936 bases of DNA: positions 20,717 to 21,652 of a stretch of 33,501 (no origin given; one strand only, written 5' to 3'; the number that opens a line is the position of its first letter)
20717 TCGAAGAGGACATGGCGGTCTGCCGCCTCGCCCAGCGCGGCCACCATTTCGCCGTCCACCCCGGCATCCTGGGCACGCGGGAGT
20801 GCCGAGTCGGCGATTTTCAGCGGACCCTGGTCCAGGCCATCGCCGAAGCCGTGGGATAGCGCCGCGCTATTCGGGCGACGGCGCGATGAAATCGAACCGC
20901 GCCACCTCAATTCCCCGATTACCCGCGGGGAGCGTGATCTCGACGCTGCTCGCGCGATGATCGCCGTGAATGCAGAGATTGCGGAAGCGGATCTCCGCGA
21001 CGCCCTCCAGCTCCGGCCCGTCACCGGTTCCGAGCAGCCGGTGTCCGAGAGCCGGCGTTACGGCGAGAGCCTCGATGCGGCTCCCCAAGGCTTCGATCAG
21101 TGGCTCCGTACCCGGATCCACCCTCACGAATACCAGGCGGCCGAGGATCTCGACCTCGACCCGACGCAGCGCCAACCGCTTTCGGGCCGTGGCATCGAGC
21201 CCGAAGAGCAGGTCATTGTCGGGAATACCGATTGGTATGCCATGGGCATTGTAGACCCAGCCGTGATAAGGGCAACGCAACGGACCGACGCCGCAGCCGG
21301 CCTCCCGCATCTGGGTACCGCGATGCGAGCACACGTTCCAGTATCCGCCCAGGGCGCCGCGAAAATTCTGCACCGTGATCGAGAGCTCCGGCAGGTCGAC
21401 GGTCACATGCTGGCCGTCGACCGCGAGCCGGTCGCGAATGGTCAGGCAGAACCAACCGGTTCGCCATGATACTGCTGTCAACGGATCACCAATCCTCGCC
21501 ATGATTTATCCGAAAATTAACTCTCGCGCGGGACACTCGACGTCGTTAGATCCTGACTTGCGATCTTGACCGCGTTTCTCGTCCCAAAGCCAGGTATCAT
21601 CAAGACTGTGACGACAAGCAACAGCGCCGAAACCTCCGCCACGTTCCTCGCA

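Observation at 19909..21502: Reciprocally degenerate 'split' Rieske oxygenase: a catalytic subunit without a cluster next to a Rieske protein without a catalytic domain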

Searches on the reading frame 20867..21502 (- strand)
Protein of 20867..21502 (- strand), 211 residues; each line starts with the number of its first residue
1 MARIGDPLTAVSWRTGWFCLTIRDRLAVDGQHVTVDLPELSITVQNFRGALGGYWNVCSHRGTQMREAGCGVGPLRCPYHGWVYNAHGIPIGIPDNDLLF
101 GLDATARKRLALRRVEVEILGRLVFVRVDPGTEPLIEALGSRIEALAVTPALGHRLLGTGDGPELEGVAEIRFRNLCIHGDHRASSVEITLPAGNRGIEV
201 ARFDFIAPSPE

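Call 3: search_protein_families(library=pfam, proteins=[window:20867-21502:-], max_evalue=0.01)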
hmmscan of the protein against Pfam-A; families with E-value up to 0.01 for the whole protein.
window:20867-21502:- (211 aa): 1 family
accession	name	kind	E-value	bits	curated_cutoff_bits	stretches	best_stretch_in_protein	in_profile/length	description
PF00355.32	Rieske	-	4e-10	39.9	20.3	1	17-96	2-81/88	Rieske [2Fe-2S] domain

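Call 4: search_protein_families(library=ncbifam, proteins=[window:20867-21502:-], max_evalue=0.01)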
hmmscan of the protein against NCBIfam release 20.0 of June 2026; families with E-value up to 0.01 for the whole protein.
window:20867-21502:- (211 aa): 5 families
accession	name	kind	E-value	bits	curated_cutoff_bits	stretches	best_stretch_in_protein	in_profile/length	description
NF058607.1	GlBtMonoOxGbcA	equivalog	5.2e-09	35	670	1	17-128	56-165/420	glycine betaine monooxygenase oxygenase subunit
NF042946.1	3PPDioc_HcaE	equivalog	1.6e-08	34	830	1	16-141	38-165/450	3-phenylpropionate/cinnamic acid dioxygenase subunit alpha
NF041684.1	ant_diox_AndAc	equivalog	4.3e-06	25.6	750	1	47-144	78-180/418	anthranilate 1,2-dioxygenase large subunit AndAc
TIGR03229.1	benzo_1_2_benA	equivalog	2.1e-05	23.6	780.95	1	17-96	39-120/433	benzoate 1,2-dioxygenase large subunit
TIGR03228.1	anthran_1_2_A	equivalog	0.00011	21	671.9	1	27-132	49-154/438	anthranilate 1,2-dioxygenase large subunit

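Call 9: search_solved_structures(query=window:20867-21502:-, max_evalue=0.1, show_alignments=2)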
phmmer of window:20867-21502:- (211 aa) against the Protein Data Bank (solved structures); distinct sequences matched with E-value up to 0.1: 38.
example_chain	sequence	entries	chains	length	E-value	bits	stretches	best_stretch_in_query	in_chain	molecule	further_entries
9jp5_A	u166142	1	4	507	3.7e-12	49.3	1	16-141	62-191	Phthalate 3,4-dioxygenase alpha subunit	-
5xbp_A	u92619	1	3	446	2.4e-10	43.4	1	15-142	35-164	3NT oxygenase alpha subunit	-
2bmo_A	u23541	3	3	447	1.1e-09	41.2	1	15-143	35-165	OXYGENASE-ALPHA NBDO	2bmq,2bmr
2b1x_A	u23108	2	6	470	1.4e-09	40.9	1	17-140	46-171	naphthalene dioxygenase large subunit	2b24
4hjl_A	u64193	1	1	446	7.3e-09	38.6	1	15-142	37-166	Naphthalene 1,2-dioxygenase subunit alpha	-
2hmj_A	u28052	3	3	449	7.4e-09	38.5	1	15-142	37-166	Naphthalene 1,2-dioxygenase alpha subunit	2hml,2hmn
1eg9_A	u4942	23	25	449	7.4e-09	38.5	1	15-142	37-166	PROTEIN (NAPHTHALENE 1,2-DIOXYGENASE ALPHA SUBUNIT) | NAPHTHALENE 1,2-DIOXYGENASE | NAPHTHALENE 1,2-DIOXYGENASE ALPHA SUBUNIT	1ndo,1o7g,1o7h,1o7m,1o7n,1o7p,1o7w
2ckf_A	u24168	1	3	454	1.6e-08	37.5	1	15-141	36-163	RING-HYDROXYLATING DIOXYGENASE ALPHA SUBUNIT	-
2gbw_A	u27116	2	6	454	3.1e-08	36.5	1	16-141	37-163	Biphenyl 2,3-Dioxygenase Alpha Subunit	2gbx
9vdb_A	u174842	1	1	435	3.4e-07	33.1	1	16-127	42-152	Ring hydroxylating dioxygenase, alpha subunit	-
6y9c_A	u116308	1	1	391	9.9e-07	31.6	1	15-131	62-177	Carnitine monooxygenase oxygenase subunit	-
6y8j_A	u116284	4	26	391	9.9e-07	31.6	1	15-131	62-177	Carnitine monooxygenase oxygenase subunit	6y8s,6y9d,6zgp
3en1_A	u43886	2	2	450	2.6e-06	30.2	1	15-135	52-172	Benzene 1,2-dioxygenase subunit alpha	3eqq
8k0a_A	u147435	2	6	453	3.7e-06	29.7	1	17-96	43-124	3-phenylpropionate/cinnamic acid dioxygenase subunit alpha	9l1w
3vca_A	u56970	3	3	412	2.7e-05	26.9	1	24-126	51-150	Ring-hydroxylating dioxygenase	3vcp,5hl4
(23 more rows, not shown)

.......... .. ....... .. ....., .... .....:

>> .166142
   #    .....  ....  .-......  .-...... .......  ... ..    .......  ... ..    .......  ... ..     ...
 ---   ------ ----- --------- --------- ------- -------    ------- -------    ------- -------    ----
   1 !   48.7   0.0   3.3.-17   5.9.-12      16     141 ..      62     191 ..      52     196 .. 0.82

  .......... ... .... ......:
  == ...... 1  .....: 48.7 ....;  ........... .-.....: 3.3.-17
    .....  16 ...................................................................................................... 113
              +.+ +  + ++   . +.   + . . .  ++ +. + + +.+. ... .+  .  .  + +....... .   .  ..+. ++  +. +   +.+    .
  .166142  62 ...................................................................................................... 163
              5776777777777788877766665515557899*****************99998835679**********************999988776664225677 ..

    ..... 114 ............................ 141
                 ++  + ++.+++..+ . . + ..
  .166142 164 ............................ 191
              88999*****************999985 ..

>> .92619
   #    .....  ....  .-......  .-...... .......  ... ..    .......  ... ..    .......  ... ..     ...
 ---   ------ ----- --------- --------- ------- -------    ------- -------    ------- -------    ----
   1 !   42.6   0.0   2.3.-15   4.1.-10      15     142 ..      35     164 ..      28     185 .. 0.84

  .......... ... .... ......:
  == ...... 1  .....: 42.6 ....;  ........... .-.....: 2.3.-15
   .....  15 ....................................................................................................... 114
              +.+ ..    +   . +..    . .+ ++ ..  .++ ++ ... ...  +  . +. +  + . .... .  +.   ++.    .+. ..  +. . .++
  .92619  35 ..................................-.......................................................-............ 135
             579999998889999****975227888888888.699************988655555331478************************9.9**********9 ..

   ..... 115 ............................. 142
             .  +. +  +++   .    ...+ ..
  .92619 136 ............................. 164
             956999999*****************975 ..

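Call 11: find_homologous_proteins(query=window:20867-21502:-, max_evalue=0.00001)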
Query window:20867-21502:- (211 aa): 28 proteins with E <= 0.00001 among 913 candidates.
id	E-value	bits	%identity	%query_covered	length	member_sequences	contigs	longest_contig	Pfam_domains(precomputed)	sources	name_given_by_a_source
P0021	1.7e-140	484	100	100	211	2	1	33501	PF00355.33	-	-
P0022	1.0e-105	370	79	99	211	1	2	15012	PF00355.33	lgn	-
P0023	6.9e-99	348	73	100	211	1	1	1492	PF00355.33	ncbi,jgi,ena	jgi:phenylpropionate dioxygenase-like ring-hydroxylating dioxygenase large terminal subunit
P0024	4.3e-80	286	63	97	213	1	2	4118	PF00355.33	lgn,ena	-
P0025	1.1e-69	252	58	98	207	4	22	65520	PF00355.33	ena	-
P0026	2.6e-67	244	58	97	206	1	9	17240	PF00355.33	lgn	-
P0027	5.6e-65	237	58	91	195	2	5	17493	PF00355.33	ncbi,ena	-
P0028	8.3e-55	204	72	57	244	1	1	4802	PF00355.33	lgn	-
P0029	3.6e-44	169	56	64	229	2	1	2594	PF00355.33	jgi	jgi:nitrite reductase/ring-hydroxylating ferredoxin subunit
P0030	2.1e-43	166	56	61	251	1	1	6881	PF00355.33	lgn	-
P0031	2.0e-42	163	59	56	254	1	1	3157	PF00355.33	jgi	jgi:nitrite reductase/ring-hydroxylating ferredoxin subunit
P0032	6.0e-42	162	54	65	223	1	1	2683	PF00355.33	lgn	-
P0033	3.4e-39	153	59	55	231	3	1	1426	PF00355.33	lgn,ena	-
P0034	1.8e-38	150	55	65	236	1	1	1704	PF00355.33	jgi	-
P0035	7.5e-38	148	60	58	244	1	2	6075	PF00355.33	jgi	jgi:nitrite reductase/ring-hydroxylating ferredoxin subunit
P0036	2.0e-37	147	56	56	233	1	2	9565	PF00355.33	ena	-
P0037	7.3e-37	145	57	55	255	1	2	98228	PF00355.33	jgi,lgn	jgi:nitrite reductase/ring-hydroxylating ferredoxin subunit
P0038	3.0e-34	136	55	55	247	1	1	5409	PF00355.33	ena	-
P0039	9.4e-29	118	59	46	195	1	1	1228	PF00355.33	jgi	-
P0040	1.1e-26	112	41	78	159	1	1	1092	PF00355.33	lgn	-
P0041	2.0e-21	94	42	65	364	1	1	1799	PF00355.33,PF00848.26,PF19112.7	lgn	-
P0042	2.0e-21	94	40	67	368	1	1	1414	PF00355.33,PF00848.26,PF19112.7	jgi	jgi:phenylpropionate dioxygenase-like ring-hydroxylating dioxygenase large terminal subunit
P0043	7.8e-21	93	42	62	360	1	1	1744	PF00355.33,PF00848.26,PF19112.7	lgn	-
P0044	7.9e-21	92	39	64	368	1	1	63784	PF00355.33,PF00848.26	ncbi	-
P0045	1.1e-18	85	40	65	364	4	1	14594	PF00355.33,PF00848.26,PF19112.7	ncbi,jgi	jgi:phenylpropionate dioxygenase-like ring-hydroxylating dioxygenase large terminal subunit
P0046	3.3e-16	77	41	56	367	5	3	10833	PF00355.33,PF00848.26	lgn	-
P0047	2.9e-15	74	37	59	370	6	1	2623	PF00355.33,PF00848.26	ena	-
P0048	6.5e-6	44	32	76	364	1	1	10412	PF00355.33,PF00848.26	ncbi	ncbi:MAG: aromatic ring-hydroxylating dioxygenase subunit alpha, partial [Arenicellales bacterium]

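Call 60: predict_structure(alignment_id=A6)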
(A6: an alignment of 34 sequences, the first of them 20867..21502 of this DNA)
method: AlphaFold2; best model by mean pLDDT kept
length: 211 residues; sequences in the alignment: 34
mean_pLDDT: 91.2   pTM: 0.88
mean pLDDT of the five models: 91.2, 91.1, 91.0, 90.4, 90.2
residues with pLDDT >= 90: 169; 70-90: 28; 50-70: 7; < 50: 7
segments of 3 or more residues with pLDDT < 50: 1-7
pLDDT, mean of each block of 10 residues (from residue 1): 43 87 98 95 98 97 96 97 98 95 97 98 96 96 93 87 78 94 94 88 92 68
secondary structure, 60 per line:
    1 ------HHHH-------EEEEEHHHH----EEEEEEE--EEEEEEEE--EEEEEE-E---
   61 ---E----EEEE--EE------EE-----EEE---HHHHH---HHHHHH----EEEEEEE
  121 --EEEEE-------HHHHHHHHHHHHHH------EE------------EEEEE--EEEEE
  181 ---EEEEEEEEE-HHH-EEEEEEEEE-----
elements in order: H7-10 E18-22 H23-26 E31-37 E40-47 E50-55 E69-72 E90-92 H96-100 H104-109 E114-120 E123-127 H135-148 E169-173 E176-180 E184-192 E198-206

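Call 66: fold_search(model_id=the predicted structure, library=pdb)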
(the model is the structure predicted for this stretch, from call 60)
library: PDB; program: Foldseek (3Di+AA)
matches with E <= 10: 906; with E <= 0.001: 173
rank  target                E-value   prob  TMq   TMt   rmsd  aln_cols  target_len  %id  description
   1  6y9d_A                2.7e-12  1.00  0.69  0.44   5.6       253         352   15  Crystal structure of the quaternary ammonium Rieske monooxygenase CntA in complex with substrate L-Carnitine (released 2020-11-18)
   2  6zgp_C                4.0e-12  1.00  0.69  0.44   5.2       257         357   14  Crystal structure of the quaternary ammonium Rieske monooxygenase CntA in complex with inhibitor MMV12 (MMV020670) (released 2020-11-18)
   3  6y8j                  1.2e-11  1.00  0.66  0.43   6.0       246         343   15  Crystal structure of the apo form of a quaternary ammonium Rieske monooxygenase CntA (released 2020-11-18)
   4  6y8s                  1.3e-11  1.00  0.67  0.43   5.9       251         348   15  Crystal structure of the quaternary ammonium Rieske monooxygenase CntA in complex with substrate gamma-butyrobetaine (released 2020-11-18)
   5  6zgp_I                1.5e-11  1.00  0.70  0.43   4.8       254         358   16  Crystal structure of the quaternary ammonium Rieske monooxygenase CntA in complex with inhibitor MMV12 (MMV020670) (released 2020-11-18)
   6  6zgp_A                1.5e-11  1.00  0.67  0.42   5.9       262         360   15  Crystal structure of the quaternary ammonium Rieske monooxygenase CntA in complex with inhibitor MMV12 (MMV020670) (released 2020-11-18)
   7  6zgp_G                1.5e-11  1.00  0.68  0.42   5.7       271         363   14  Crystal structure of the quaternary ammonium Rieske monooxygenase CntA in complex with inhibitor MMV12 (MMV020670) (released 2020-11-18)
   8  6zgp_H                1.6e-11  1.00  0.70  0.44   5.3       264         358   15  Crystal structure of the quaternary ammonium Rieske monooxygenase CntA in complex with inhibitor MMV12 (MMV020670) (released 2020-11-18)
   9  2ckf_C                2.3e-11  1.00  0.68  0.37   6.1       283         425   19  Crystal Structure of the Terminal Component of the PAH-hydroxylating Dioxygenase from Sphingomonas sp CHY-1 (released 2007-01-02)
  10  6zgp_K                3.2e-11  1.00  0.67  0.42   5.9       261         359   15  Crystal structure of the quaternary ammonium Rieske monooxygenase CntA in complex with inhibitor MMV12 (MMV020670) (released 2020-11-18)
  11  6y9c                  4.7e-11  1.00  0.69  0.43   5.0       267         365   15  The structure of a quaternary ammonium Rieske monooxygenase reveals insights into carnitine oxidation by gut microbiota  (released 2021-03-31)
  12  6zgp_B                5.2e-11  1.00  0.69  0.43   5.4       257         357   16  Crystal structure of the quaternary ammonium Rieske monooxygenase CntA in complex with inhibitor MMV12 (MMV020670) (released 2020-11-18)
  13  2ckf_E                5.8e-11  1.00  0.68  0.36   6.2       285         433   21  Crystal Structure of the Terminal Component of the PAH-hydroxylating Dioxygenase from Sphingomonas sp CHY-1 (released 2007-01-02)
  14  6zgp_F                6.1e-11  1.00  0.67  0.42   5.5       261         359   14  Crystal structure of the quaternary ammonium Rieske monooxygenase CntA in complex with inhibitor MMV12 (MMV020670) (released 2020-11-18)
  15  6zgp_J                6.5e-11  1.00  0.67  0.42   5.8       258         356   15  Crystal structure of the quaternary ammonium Rieske monooxygenase CntA in complex with inhibitor MMV12 (MMV020670) (released 2020-11-18)
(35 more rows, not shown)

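Call 76: find_encoding_contigs(protein=P0037, flank=6000, max_places=2)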
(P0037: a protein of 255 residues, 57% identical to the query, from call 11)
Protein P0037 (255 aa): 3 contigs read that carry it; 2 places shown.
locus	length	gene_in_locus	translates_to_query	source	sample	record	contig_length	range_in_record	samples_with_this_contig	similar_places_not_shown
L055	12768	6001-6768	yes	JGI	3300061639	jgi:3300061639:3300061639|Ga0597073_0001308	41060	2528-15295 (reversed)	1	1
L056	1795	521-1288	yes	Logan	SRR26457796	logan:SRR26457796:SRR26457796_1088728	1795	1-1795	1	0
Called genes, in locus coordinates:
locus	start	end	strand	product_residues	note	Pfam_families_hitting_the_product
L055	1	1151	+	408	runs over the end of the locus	PF07690:MFS_1, PF00083:Sugar_tr (weak), PF12832:MFS_1_like, PF05977:MFS_3, PF07690:MFS_1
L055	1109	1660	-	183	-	PF06892:Phage_CP76 (weak)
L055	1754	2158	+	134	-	-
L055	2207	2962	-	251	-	PF01863:YgjP-like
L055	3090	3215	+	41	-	PF00444:Ribosomal_L36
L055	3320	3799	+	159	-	PF00293:NUDIX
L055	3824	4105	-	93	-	PF13467:RHH_4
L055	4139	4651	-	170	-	PF13801:Metal_resist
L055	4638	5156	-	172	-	-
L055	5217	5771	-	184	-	PF04542:Sigma70_r2, PF00196:GerE (weak), PF04545:Sigma70_r4, PF08281:Sigma70_r4_2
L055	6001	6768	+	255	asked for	PF00355:Rieske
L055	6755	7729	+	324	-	PF00848:Ring_hydroxyl_A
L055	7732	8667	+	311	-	PF00848:Ring_hydroxyl_A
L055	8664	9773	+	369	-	PF00355:Rieske, PF00848:Ring_hydroxyl_A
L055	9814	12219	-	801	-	PF00702:Hydrolase, PF13242:Hydrolase_like (weak)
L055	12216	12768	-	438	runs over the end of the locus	-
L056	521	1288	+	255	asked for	PF00355:Rieske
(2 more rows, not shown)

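Call 77: find_encoding_contigs(protein=P0025, flank=6000, max_places=2)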
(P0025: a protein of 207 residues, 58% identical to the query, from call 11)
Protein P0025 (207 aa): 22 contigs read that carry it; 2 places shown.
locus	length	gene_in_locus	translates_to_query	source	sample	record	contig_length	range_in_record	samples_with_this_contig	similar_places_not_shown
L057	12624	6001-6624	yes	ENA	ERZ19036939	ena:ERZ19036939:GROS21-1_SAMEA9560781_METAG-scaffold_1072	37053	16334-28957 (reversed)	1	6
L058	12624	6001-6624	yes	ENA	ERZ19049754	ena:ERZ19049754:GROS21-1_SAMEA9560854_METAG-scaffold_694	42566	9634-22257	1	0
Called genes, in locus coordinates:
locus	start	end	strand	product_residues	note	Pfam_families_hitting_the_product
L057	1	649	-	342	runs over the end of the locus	PF00756:Esterase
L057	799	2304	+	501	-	PF13091:PLDc_2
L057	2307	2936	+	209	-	PF03372:Exo_endo_phos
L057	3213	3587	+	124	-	PF09538:FYDLN_acid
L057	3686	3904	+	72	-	-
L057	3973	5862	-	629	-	PF00515:TPR_1 (faint), PF07719:TPR_2 (faint), PF13181:TPR_8 (faint), PF13414:TPR_11 (faint), PF13424:TPR_12 (faint), PF13428:TPR_14 (faint), PF13432:TPR_16 (faint), PF13844:Glyco_transf_41 (weak), +2 more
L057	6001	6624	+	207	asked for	PF00355:Rieske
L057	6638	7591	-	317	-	PF00848:Ring_hydroxyl_A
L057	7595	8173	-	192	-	PF13302:Acetyltransf_3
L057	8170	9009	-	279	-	PF00561:Abhydrolase_1, PF12146:Hydrolase_4 (weak), PF12697:Abhydrolase_6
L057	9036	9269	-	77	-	-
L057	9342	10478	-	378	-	PF00355:Rieske, PF00848:Ring_hydroxyl_A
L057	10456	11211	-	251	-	PF00106:adh_short, PF08659:KR, PF13561:adh_short_C2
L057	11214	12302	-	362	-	PF08545:ACP_syn_III, PF08541:ACP_syn_III_C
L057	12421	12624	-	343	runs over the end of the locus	-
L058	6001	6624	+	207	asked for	PF00355:Rieske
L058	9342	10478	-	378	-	PF00355:Rieske, PF00848:Ring_hydroxyl_A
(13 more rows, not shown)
